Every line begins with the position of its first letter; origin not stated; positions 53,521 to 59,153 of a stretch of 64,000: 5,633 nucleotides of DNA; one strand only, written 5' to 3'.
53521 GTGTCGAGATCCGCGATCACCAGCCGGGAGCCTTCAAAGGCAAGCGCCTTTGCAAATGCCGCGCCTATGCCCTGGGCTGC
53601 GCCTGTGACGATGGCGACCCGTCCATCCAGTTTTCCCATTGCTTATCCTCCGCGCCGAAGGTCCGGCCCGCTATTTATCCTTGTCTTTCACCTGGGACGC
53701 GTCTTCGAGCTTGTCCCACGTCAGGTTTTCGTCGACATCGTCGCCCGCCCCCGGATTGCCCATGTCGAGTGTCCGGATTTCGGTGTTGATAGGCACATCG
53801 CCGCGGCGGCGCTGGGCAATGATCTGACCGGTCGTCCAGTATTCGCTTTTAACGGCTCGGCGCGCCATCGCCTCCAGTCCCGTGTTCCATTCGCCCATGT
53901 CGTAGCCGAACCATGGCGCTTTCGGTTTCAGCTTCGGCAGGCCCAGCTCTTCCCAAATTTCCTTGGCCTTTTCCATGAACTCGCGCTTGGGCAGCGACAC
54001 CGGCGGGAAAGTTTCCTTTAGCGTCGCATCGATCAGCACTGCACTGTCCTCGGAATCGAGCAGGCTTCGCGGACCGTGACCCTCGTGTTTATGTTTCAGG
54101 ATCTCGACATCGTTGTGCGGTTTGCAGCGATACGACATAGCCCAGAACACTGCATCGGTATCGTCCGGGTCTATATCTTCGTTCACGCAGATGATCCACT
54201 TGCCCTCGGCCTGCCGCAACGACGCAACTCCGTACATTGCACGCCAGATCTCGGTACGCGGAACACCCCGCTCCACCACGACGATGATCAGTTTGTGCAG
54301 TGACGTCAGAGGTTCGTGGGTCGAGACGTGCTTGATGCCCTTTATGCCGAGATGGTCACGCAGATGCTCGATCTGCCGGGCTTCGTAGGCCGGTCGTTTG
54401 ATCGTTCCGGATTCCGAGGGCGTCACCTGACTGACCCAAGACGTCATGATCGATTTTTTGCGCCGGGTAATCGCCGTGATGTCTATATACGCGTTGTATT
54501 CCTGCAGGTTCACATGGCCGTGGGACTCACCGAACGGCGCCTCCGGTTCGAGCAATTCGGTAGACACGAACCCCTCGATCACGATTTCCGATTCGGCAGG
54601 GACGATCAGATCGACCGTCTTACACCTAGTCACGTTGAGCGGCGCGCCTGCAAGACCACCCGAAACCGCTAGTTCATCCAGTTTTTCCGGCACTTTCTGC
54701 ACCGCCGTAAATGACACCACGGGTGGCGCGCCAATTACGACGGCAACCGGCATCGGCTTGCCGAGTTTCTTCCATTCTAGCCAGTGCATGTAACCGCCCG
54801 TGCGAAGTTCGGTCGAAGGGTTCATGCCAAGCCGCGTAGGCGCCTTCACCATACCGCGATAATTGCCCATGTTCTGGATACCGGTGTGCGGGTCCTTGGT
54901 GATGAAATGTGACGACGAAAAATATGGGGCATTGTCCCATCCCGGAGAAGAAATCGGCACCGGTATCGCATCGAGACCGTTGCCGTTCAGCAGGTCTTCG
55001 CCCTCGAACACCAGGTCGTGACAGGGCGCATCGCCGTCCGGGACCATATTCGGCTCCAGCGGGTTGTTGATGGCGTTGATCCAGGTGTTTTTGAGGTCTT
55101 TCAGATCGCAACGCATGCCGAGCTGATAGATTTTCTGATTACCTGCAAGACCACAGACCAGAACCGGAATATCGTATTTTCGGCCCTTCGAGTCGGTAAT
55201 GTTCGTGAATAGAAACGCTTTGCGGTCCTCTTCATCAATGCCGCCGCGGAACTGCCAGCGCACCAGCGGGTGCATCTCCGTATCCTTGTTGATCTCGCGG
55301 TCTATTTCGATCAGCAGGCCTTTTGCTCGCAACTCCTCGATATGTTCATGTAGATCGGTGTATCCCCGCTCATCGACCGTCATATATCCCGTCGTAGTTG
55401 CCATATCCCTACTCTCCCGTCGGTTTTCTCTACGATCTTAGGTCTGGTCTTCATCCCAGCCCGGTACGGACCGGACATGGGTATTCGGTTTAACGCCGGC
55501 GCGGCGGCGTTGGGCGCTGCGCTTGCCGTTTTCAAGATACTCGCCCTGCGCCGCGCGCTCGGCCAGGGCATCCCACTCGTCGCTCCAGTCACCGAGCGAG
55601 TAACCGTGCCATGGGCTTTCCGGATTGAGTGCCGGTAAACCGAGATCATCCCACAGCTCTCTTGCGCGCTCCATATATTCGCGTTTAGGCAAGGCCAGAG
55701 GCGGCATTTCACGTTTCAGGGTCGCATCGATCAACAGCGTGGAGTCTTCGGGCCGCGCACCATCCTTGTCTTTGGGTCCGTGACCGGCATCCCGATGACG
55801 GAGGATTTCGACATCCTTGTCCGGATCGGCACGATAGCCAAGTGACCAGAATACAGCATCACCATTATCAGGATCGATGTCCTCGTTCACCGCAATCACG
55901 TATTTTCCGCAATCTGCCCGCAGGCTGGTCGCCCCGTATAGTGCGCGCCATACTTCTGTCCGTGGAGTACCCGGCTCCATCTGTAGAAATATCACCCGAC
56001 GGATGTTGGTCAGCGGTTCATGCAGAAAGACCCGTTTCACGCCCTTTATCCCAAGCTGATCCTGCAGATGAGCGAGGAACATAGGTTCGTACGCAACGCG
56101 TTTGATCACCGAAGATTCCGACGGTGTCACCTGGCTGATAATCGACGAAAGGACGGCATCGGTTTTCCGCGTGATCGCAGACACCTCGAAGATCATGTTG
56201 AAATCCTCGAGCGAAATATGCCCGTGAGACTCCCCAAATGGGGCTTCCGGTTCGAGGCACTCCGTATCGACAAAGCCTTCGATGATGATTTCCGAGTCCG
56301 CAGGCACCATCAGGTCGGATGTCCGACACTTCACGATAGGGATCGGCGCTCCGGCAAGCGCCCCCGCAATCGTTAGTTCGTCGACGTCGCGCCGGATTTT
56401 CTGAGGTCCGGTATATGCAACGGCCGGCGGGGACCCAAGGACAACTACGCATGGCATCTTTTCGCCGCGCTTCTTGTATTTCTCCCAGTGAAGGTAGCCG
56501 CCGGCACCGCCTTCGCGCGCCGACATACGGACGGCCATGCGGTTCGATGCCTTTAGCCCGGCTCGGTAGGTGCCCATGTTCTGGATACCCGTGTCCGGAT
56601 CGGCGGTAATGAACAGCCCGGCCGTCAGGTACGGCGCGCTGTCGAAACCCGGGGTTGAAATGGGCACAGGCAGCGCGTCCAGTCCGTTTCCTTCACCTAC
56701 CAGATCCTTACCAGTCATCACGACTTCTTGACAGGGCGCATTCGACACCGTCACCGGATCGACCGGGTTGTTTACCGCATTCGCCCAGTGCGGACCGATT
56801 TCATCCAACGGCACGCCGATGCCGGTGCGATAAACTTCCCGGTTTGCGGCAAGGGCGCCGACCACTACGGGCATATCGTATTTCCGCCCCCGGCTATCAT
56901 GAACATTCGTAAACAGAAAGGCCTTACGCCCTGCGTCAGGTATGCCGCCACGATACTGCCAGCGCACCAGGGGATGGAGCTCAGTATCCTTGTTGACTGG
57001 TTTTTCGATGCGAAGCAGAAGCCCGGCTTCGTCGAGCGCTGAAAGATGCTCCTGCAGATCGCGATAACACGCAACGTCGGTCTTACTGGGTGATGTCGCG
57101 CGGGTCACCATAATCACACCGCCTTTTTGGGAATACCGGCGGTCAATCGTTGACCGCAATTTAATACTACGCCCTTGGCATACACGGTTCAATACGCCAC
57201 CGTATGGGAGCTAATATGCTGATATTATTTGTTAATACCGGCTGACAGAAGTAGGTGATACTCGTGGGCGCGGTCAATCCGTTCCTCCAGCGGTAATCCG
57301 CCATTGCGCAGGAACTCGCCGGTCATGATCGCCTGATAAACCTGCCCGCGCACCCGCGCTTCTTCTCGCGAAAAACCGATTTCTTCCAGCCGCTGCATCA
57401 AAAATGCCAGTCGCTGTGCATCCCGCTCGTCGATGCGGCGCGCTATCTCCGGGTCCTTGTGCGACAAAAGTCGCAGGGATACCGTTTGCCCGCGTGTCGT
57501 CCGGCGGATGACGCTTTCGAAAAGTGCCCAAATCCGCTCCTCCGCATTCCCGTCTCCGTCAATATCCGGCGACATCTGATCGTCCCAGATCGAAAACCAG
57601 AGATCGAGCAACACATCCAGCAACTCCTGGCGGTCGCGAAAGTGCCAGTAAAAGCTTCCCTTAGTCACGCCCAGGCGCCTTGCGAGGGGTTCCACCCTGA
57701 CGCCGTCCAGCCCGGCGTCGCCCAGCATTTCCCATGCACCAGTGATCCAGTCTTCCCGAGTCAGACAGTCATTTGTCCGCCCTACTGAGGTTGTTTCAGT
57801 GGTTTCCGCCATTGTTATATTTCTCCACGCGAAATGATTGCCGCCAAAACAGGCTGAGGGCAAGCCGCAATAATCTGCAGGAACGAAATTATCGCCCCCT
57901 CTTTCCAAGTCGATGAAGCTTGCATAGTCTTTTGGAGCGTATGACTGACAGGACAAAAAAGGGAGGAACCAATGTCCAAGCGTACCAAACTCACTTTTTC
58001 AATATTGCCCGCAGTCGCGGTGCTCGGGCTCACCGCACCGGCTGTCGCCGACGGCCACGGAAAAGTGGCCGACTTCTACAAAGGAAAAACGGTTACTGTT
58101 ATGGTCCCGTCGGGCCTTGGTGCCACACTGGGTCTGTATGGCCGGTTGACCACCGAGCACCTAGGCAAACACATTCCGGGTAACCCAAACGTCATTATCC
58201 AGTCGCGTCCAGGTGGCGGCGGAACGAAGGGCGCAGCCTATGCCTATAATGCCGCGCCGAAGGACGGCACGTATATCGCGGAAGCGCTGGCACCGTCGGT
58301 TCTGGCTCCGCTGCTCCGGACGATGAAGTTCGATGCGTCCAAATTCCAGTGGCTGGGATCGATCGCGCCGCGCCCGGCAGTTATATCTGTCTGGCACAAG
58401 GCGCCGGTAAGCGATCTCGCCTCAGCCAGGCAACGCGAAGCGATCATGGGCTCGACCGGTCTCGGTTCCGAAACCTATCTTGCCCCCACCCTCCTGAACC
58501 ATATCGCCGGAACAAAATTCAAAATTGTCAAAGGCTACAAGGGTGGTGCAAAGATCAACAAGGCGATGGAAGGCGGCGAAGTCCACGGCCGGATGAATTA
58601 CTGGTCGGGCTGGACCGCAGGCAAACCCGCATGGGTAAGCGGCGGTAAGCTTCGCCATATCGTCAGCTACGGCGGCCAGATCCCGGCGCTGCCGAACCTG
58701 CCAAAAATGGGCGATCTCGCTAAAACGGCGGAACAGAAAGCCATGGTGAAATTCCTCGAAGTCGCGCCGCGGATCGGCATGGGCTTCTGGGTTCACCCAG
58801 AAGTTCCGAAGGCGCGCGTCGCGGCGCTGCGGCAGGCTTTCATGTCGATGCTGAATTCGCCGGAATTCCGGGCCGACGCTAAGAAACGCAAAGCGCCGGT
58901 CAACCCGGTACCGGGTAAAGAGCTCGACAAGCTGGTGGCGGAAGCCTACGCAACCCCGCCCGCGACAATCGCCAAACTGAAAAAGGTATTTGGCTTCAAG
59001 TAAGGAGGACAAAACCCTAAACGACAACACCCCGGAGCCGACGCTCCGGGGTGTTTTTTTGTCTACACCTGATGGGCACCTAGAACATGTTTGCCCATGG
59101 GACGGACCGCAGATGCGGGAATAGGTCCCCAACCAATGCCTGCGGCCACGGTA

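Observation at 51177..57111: Three tandem UbiD-family decarboxylase paralogs with a shared novel C-terminal tail, interrupted by an SDR, and no UbiX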

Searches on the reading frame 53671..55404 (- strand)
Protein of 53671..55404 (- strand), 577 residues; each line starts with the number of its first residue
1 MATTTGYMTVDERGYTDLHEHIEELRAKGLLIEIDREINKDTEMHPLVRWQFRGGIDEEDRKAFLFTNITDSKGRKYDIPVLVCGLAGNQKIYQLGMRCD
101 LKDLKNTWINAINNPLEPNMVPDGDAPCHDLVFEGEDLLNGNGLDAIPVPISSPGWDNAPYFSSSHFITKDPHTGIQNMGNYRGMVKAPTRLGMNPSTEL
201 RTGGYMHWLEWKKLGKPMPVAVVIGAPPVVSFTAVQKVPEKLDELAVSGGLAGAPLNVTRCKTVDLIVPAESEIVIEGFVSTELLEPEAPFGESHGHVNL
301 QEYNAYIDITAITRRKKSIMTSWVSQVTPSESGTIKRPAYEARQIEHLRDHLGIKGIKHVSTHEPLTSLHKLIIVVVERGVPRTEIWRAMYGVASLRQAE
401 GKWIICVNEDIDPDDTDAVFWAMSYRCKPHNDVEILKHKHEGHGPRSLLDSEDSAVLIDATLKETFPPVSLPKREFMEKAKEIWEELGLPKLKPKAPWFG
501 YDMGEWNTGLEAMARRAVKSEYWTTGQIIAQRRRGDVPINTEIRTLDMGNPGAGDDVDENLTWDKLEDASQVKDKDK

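Call 4: search_protein_families(library=pfam, proteins=[window:53671-55404:-])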
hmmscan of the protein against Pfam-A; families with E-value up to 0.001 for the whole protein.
window:53671-55404:- (577 aa): 3 families
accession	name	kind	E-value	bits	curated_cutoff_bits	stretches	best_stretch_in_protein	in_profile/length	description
PF01977.22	UbiD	-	6.8e-48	163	23.3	1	122-323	4-201/206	3-octaprenyl-4-hydroxybenzoate carboxy-lyase Rift-related domain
PF20696.2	UbiD_C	-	4.6e-12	46.5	24.2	1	346-438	14-104/127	3-octaprenyl-4-hydroxybenzoate carboxy-lyase C-terminal domain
PF20695.2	UbiD_N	-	0.00012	22.5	24.3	1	22-100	1-66/78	3-octaprenyl-4-hydroxybenzoate carboxy-lyase N-terminal domain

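Call 5: search_protein_families(library=ncbifam, proteins=[window:53671-55404:-])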
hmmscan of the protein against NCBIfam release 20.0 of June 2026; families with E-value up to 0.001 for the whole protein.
window:53671-55404:- (577 aa): 7 families
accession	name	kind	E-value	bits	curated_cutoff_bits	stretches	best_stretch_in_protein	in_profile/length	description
TIGR00148.1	TIGR00148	subfamily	4.9e-57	193.5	244.85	1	19-439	2-413/438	UbiD family decarboxylase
TIGR03701.1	mena_SCO4490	equivalog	1e-45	156.3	495.9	1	125-437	114-415/433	menaquinone biosynthesis decarboxylase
NF041204.1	VdcC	exception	2.6e-41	141.5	650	1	15-461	1-436/467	non-oxidative hydroxyarylic acid decarboxylases subunit C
NF008175.0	PRK10922.1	equivalog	4.3e-36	124.5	788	1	125-436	127-430/497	4-hydroxy-3-polyprenylbenzoate decarboxylase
NF041219.1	BagN_FevL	exception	6.8e-30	104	1000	1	4-434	6-439/502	bagremycin/ferroverdin biosynthesis UbiD family decarboxylase BagN/FevL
TIGR02723.1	phenyl_P_alpha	equivalog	2.8e-27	95.5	564.6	1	20-438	12-415/485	phenylphosphate carboxylase subunit alpha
TIGR02724.1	phenyl_P_beta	equivalog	1.2e-19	70.1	468.95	1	127-441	106-416/472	phenylphosphate carboxylase subunit beta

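Call 80: find_encoding_contigs(protein=window:53671-55404:-, flank=10000, max_places=6)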
Protein window:53671-55404:- (577 aa): 23 contigs read that carry it; 6 places shown.
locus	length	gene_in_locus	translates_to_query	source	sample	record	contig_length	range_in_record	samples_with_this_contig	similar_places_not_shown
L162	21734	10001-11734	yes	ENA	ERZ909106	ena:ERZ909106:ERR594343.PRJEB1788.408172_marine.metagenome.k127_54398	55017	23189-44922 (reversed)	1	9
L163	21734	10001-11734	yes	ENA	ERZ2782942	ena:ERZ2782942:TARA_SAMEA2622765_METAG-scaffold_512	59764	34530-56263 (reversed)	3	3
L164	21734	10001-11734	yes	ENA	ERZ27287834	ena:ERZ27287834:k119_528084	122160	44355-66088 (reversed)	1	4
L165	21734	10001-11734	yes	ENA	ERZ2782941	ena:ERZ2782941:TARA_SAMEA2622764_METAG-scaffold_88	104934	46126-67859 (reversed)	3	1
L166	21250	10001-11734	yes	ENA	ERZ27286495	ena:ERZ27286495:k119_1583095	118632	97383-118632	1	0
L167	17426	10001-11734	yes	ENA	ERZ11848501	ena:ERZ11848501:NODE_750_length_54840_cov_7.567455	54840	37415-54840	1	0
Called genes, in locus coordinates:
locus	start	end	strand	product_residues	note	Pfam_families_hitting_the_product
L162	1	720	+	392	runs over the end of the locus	PF02515:CoA_transf_3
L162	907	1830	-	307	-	PF00892:EamA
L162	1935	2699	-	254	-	PF00285:Citrate_synt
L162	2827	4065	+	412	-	PF04909:Amidohydro_2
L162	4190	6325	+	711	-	PF01970:TctA, PF07331:TctB (weak)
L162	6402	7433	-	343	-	PF03401:TctC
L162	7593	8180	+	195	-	PF00440:TetR_N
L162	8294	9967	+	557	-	PF20695:UbiD_N (weak), PF01977:UbiD, PF20696:UbiD_C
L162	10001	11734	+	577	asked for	PF01977:UbiD, PF20696:UbiD_C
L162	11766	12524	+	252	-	PF00106:adh_short, PF08659:KR, PF13561:adh_short_C2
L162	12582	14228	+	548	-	PF20695:UbiD_N (faint), PF01977:UbiD, PF20696:UbiD_C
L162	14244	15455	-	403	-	PF01494:FAD_binding_3, PF13450:NAD_binding_8 (faint)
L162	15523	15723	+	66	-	-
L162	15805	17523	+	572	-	PF02776:TPP_enzyme_N, PF00205:TPP_enzyme_M, PF02775:TPP_enzyme_C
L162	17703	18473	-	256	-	PF02463:SMC_N (faint), PF13476:AAA_23 (faint), PF00005:ABC_tran, PF09818:ABC_ATPase (faint), PF13304:AAA_21 (weak)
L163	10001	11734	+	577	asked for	PF01977:UbiD, PF20696:UbiD_C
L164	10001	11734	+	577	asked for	PF01977:UbiD, PF20696:UbiD_C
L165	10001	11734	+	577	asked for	PF01977:UbiD, PF20696:UbiD_C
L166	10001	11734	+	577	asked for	PF01977:UbiD, PF20696:UbiD_C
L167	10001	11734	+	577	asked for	PF01977:UbiD, PF20696:UbiD_C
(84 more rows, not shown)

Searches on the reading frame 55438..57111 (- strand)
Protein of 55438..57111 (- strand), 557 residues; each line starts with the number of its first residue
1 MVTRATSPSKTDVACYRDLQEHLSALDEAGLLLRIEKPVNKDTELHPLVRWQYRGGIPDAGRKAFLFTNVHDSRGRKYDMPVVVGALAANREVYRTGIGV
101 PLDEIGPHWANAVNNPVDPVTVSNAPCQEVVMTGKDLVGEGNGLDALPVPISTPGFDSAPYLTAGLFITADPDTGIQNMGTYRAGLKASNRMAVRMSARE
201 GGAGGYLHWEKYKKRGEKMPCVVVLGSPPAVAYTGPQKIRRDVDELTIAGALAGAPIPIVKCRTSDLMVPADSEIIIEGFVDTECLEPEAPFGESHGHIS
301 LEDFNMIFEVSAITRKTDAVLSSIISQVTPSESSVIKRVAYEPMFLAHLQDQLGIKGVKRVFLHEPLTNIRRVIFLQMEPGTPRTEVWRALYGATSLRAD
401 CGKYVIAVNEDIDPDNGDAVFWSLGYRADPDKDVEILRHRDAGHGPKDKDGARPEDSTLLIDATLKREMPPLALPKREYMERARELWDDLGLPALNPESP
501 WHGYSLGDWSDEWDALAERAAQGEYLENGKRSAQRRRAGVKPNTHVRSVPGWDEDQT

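Call 4: search_protein_families(library=pfam, proteins=[window:55438-57111:-])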
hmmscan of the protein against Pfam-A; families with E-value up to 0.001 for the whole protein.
window:55438-57111:- (557 aa): 3 families
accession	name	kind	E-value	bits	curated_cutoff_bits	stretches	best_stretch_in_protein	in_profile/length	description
PF01977.22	UbiD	-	1e-49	169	23.3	1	122-325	5-202/206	3-octaprenyl-4-hydroxybenzoate carboxy-lyase Rift-related domain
PF20696.2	UbiD_C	-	1.5e-10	41.6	24.2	1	344-439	10-104/127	3-octaprenyl-4-hydroxybenzoate carboxy-lyase C-terminal domain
PF20695.2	UbiD_N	-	1.6e-07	31.7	24.3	1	23-111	1-76/78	3-octaprenyl-4-hydroxybenzoate carboxy-lyase N-terminal domain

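Call 5: search_protein_families(library=ncbifam, proteins=[window:55438-57111:-])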
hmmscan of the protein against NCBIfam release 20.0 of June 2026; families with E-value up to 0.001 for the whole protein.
window:55438-57111:- (557 aa): 7 families
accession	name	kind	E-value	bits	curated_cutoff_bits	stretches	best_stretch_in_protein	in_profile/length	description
TIGR00148.1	TIGR00148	subfamily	2.2e-61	207.9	244.85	1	20-438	2-411/438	UbiD family decarboxylase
TIGR03701.1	mena_SCO4490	equivalog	4.3e-50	170.7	495.9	1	117-437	107-414/433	menaquinone biosynthesis decarboxylase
NF041204.1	VdcC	exception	6.4e-44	150.1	650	1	16-439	1-412/467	non-oxidative hydroxyarylic acid decarboxylases subunit C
NF008175.0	PRK10922.1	equivalog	1.8e-43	148.8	788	1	107-437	112-430/497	4-hydroxy-3-polyprenylbenzoate decarboxylase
NF041219.1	BagN_FevL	exception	1.1e-31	109.9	1000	1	8-324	9-323/502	bagremycin/ferroverdin biosynthesis UbiD family decarboxylase BagN/FevL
TIGR02723.1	phenyl_P_alpha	equivalog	8.9e-28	97.1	564.6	1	19-439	10-415/485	phenylphosphate carboxylase subunit alpha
TIGR02724.1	phenyl_P_beta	equivalog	1.6e-27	96.1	468.95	1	77-469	51-445/472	phenylphosphate carboxylase subunit beta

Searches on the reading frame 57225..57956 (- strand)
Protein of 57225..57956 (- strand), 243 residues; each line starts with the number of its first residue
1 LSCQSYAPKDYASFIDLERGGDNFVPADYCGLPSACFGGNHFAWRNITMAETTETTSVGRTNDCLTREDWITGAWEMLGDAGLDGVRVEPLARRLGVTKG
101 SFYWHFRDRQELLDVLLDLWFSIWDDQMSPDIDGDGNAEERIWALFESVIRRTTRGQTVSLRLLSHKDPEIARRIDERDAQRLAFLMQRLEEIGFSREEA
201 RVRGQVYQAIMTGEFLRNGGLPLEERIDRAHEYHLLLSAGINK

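Call 4: search_protein_families(library=pfam, proteins=[window:57225-57956:-])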
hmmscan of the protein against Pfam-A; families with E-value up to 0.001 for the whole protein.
window:57225-57956:- (243 aa): 1 family
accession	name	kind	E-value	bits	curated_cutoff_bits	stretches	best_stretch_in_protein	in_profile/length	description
PF00440.29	TetR_N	-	3e-11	43.4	24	1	72-114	3-45/47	Bacterial regulatory proteins, tetR family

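Call 5: search_protein_families(library=ncbifam, proteins=[window:57225-57956:-])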
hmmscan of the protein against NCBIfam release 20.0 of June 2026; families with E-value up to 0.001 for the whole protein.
window:57225-57956:- (243 aa): 9 families
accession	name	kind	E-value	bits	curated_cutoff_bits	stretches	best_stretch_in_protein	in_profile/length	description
NF010319.1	PRK13756.1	equivalog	2.8e-10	40.4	265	1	65-120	2-57/199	tetracycline resistance transcriptional repressor TetR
NF051852.1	efflux_TF_MtrR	exception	4.9e-09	36.3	280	1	66-150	11-92/205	multidrug efflux system transcriptional repressor MtrR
TIGR03384.1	betaine_BetI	equivalog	1.9e-06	27.7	201.3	1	67-219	10-166/189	choline-binding transcriptional repressor BetI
NF041196.1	ScbR_bind_reg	equivalog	2.5e-06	27.8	150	1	66-151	7-92/191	ScbR family autoregulator-binding transcription factor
NF007949.0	PRK10668.1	equivalog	3.8e-05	23.3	271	1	66-117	12-63/216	multidrug efflux transporter transcriptional repressor AcrR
NF058643.1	TranRegCurRPseudo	equivalog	8e-05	22.4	300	1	66-149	8-92/193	TetR family transcriptional repressor CurR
NF051457.1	acryl_TF_AcuR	equivalog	0.00029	20.2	247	1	66-120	18-72/204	acrylate utilization transcriptional regulator AcuR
NF007430.0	PRK09975.1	equivalog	0.00077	18.6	274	0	65-115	11-61/220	acrEF/envCD operon transcriptional regulator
NF050111.1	TransRegSACE7040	equivalog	0.001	19.1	250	0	67-117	3-53/186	SACE_7040 family transcriptional regulator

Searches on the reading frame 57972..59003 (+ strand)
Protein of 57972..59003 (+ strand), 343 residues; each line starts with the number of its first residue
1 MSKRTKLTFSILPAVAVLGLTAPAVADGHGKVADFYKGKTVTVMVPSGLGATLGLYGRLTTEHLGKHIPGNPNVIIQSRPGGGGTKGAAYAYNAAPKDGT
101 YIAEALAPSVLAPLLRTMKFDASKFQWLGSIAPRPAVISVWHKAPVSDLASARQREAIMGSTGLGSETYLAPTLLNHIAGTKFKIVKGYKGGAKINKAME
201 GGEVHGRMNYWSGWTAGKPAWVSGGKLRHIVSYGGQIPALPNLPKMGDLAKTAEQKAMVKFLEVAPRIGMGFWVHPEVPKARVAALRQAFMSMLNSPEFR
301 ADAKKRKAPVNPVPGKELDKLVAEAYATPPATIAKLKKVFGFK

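Call 4: search_protein_families(library=pfam, proteins=[window:57972-59003:+])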
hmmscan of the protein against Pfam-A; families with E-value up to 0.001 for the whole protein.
window:57972-59003:+ (343 aa): 1 family
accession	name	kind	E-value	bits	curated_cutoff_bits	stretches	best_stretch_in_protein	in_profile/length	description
PF03401.19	TctC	-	8.1e-10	39.1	27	1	73-327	16-263/274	Tripartite tricarboxylate transporter family receptor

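Call 5: search_protein_families(library=ncbifam, proteins=[window:57972-59003:+])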
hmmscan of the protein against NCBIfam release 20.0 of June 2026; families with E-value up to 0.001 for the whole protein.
window:57972-59003:+ (343 aa): 0 families
